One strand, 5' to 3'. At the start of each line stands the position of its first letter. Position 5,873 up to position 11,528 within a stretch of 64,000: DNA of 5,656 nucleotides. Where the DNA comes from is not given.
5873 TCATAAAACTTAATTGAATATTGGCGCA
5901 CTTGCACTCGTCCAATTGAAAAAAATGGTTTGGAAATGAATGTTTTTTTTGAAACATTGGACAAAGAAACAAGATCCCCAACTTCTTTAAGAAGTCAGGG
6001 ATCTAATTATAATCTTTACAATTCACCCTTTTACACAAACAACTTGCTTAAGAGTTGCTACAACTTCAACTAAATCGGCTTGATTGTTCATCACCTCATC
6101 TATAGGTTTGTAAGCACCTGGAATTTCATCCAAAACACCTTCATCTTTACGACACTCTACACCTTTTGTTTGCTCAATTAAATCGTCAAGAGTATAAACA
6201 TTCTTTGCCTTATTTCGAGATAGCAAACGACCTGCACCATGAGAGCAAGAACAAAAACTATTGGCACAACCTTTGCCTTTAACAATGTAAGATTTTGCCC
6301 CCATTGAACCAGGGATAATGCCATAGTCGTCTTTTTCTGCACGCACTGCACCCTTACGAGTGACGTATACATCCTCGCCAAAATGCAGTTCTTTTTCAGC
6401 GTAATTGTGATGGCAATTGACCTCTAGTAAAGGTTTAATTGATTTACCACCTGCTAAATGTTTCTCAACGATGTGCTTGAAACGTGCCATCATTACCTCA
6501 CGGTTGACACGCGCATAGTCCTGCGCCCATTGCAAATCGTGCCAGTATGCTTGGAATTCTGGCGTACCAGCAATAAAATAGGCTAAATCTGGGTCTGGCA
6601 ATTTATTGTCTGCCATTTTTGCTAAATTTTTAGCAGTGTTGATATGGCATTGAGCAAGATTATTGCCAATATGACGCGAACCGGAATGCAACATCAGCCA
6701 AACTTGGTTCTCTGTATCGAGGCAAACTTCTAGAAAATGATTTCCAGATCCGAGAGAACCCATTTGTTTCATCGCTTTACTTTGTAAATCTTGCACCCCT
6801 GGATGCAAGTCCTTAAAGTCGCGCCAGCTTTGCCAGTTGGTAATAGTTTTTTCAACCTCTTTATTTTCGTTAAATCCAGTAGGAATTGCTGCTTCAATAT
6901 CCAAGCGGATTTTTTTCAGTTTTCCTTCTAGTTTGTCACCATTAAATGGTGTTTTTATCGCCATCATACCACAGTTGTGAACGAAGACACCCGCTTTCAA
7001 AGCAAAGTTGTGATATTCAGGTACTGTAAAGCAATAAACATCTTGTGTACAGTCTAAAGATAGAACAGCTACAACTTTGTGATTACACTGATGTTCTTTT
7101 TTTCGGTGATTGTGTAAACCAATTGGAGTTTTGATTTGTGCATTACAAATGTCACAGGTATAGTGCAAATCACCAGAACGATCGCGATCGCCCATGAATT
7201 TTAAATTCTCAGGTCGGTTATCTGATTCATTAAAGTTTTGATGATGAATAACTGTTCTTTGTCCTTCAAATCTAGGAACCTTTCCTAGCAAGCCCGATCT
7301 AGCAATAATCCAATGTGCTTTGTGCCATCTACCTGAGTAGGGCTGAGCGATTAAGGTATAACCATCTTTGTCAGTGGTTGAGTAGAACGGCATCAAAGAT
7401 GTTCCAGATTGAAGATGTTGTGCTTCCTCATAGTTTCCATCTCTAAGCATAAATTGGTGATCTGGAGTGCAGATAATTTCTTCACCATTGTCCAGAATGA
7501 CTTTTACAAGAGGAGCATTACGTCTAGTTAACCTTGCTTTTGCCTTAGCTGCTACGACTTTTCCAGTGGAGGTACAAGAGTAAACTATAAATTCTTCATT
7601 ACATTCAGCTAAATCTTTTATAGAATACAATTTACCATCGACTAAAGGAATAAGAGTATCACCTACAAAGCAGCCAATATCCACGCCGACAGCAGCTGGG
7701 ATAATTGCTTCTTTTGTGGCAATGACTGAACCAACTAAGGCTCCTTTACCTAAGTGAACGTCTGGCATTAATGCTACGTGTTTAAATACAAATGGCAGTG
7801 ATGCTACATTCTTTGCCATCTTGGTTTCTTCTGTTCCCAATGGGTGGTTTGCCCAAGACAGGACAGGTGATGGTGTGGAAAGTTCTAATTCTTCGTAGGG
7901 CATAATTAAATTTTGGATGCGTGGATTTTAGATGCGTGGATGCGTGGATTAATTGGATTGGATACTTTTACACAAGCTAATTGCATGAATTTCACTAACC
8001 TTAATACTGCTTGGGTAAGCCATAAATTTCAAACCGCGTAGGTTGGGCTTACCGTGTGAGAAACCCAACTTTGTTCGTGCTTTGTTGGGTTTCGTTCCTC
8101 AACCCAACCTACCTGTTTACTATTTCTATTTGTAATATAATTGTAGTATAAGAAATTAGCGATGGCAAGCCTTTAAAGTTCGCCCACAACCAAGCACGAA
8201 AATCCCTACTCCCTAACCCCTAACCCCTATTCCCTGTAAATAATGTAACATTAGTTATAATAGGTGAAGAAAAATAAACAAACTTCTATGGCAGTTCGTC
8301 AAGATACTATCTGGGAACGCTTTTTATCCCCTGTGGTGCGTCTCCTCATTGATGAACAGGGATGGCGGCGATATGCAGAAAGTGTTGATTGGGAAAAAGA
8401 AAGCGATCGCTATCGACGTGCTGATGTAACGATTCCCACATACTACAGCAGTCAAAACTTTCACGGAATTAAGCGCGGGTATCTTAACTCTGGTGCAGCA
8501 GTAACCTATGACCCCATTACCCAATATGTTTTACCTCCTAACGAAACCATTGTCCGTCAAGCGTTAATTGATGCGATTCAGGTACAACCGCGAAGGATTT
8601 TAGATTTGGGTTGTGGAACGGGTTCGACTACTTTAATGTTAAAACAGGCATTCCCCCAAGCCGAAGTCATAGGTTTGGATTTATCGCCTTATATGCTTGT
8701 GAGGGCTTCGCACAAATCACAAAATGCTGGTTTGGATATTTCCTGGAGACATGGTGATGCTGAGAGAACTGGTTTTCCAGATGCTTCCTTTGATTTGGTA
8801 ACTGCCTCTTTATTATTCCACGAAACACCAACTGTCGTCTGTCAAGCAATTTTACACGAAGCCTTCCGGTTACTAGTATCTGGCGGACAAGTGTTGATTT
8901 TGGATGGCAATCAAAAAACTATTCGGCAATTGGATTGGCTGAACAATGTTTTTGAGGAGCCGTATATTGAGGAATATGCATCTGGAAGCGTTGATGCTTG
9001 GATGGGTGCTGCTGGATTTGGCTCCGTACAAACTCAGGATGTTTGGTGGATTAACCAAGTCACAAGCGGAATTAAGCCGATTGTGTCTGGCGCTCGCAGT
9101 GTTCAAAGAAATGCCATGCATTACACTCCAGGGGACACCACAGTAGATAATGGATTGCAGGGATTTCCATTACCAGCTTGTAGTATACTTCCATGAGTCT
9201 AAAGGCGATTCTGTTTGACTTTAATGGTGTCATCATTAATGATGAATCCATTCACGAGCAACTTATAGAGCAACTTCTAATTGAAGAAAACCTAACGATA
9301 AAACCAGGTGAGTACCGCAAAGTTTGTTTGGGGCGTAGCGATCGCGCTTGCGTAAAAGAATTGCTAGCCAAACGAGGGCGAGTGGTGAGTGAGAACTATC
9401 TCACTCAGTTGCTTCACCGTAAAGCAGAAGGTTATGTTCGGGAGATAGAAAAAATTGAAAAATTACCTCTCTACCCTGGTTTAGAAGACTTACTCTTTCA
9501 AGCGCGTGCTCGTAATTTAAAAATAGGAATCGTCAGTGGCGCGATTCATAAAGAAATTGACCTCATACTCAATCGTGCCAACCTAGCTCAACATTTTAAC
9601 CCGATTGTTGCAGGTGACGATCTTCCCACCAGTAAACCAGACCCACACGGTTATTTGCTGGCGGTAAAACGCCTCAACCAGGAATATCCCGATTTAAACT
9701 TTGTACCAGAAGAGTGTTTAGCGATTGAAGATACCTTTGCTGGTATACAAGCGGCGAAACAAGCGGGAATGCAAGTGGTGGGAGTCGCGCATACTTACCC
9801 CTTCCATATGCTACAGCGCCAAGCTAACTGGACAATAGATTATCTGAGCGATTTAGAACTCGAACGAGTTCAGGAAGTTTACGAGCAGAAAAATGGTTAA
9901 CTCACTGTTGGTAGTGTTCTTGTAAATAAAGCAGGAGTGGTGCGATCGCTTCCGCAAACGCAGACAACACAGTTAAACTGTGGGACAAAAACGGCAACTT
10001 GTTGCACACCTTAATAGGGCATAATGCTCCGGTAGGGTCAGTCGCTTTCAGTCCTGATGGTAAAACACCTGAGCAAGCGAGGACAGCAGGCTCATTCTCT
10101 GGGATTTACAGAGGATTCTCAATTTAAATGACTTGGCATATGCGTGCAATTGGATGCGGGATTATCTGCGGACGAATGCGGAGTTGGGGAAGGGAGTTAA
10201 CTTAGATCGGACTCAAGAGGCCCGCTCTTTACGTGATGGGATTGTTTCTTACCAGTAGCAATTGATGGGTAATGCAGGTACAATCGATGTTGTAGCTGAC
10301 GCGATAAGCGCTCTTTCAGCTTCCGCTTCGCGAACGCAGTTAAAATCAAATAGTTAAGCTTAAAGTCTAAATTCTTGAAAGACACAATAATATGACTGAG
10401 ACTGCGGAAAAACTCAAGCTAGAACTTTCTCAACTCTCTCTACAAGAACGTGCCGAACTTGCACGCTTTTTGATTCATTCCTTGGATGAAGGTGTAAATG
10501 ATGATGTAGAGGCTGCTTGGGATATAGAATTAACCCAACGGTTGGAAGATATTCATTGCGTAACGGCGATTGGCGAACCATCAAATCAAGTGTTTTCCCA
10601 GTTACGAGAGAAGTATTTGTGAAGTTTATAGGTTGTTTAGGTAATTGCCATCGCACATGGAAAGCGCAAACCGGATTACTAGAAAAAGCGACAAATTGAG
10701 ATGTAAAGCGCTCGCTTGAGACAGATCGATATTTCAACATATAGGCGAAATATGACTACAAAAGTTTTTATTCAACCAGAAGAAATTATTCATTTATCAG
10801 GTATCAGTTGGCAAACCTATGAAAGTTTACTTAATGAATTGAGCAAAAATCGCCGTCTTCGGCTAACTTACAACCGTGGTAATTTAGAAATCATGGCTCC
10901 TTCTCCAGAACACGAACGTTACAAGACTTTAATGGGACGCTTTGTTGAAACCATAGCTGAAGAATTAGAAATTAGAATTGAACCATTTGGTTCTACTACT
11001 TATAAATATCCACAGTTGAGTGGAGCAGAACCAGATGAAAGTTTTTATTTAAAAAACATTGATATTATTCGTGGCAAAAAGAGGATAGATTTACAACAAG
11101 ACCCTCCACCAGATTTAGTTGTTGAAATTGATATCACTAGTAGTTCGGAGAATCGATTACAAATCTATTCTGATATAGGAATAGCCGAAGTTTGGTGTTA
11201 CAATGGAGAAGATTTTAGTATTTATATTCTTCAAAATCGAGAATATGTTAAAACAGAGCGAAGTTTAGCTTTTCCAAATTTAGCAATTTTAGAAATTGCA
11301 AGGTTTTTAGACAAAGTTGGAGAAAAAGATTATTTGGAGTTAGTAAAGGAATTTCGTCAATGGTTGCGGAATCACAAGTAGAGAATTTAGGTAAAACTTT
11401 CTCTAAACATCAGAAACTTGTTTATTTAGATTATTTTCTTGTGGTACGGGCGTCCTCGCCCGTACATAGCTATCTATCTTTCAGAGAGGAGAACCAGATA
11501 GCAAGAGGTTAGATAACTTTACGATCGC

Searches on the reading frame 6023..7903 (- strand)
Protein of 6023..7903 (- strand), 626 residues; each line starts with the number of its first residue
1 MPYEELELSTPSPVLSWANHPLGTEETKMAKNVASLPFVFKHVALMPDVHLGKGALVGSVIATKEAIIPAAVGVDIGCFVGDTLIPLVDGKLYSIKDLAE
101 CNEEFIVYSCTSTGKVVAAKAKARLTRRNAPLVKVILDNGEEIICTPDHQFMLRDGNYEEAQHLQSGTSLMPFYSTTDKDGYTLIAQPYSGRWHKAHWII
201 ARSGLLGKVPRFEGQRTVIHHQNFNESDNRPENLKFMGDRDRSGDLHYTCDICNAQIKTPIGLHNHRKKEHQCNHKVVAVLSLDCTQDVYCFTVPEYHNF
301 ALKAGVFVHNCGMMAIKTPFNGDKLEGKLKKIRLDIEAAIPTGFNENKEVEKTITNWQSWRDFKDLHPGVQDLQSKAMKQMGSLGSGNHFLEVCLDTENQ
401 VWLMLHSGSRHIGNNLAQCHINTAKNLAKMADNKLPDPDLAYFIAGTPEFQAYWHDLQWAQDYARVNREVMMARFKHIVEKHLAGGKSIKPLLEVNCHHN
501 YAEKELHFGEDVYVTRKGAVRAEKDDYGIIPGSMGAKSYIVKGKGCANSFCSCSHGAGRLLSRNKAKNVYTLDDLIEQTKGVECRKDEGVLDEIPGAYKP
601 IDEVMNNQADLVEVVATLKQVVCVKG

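Call 54: search_protein_families(library=pfam, proteins=[window:6023-7903:-], max_evalue=0.0001)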
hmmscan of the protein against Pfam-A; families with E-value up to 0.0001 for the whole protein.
window:6023-7903:- (626 aa): 2 families
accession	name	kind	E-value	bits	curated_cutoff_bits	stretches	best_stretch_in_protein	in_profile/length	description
PF01139.22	RtcB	-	4.5e-123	412.1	27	2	305-626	46-426/426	tRNA-splicing ligase RtcB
PF14890.11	Intein_splicing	-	8.8e-19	68.3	35.8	1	85-310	1-155/155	Intein splicing domain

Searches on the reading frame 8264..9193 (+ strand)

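Call 54: search_protein_families(library=pfam, proteins=[window:8264-9193:+], max_evalue=0.0001)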
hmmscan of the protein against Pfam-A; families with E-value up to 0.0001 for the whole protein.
window:8264-9193:+ (310 aa): 9 families
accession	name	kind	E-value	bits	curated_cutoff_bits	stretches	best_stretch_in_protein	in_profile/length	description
PF13649.12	Methyltransf_25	-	8.1e-25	87.8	27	1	112-208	1-97/97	Methyltransferase domain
PF08241.18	Methyltransf_11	-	3.6e-22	79.2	21.2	1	113-212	1-95/95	Methyltransferase domain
PF13847.12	Methyltransf_31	-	2e-17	63.7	27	1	111-217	6-116/145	Methyltransferase domain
PF01209.24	Ubie_methyltran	-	5.1e-16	59.2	20.1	1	107-224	46-163/233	ubiE/COQ5 methyltransferase family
PF08242.18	Methyltransf_12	-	5.3e-16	59.6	30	1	113-209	1-97/98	Methyltransferase domain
PF05175.20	MTS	-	6e-12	46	23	1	99-232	21-156/170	Methyltransferase small domain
PF13489.12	Methyltransf_23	-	4.3e-11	43.2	27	1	106-253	20-160/164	Methyltransferase domain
PF00891.24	Methyltransf_2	-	3.6e-09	36.7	22.3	1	94-214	47-166/210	O-methyltransferase domain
PF06080.18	DUF938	-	1.4e-05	25.4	27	1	94-212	11-137/202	Protein of unknown function (DUF938)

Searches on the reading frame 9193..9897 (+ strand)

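Call 54: search_protein_families(library=pfam, proteins=[window:9193-9897:+], max_evalue=0.0001)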
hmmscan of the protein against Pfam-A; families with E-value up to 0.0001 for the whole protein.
window:9193-9897:+ (235 aa): 2 families
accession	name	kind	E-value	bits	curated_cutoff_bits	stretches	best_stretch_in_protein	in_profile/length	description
PF13419.12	HAD_2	-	2.8e-29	102.9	23.8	1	6-198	1-178/178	Haloacid dehalogenase-like hydrolase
PF00702.32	Hydrolase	-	4e-28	99.6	26.4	1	4-192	2-191/191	haloacid dehalogenase-like hydrolase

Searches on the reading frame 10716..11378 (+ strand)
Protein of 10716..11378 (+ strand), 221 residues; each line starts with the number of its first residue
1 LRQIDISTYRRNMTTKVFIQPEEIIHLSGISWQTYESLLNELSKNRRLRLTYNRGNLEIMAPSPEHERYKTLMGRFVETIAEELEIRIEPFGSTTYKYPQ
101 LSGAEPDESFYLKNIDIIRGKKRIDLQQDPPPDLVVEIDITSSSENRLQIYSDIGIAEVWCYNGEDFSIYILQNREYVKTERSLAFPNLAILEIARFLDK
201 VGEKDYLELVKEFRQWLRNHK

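Call 54: search_protein_families(library=pfam, proteins=[window:10716-11378:+], max_evalue=0.0001)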
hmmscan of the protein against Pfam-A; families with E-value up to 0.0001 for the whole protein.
window:10716-11378:+ (221 aa): 1 family
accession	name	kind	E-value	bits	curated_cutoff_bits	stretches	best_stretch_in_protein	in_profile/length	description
PF05685.18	Uma2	-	9.8e-22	77.7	27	1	32-182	1-151/172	Putative restriction endonuclease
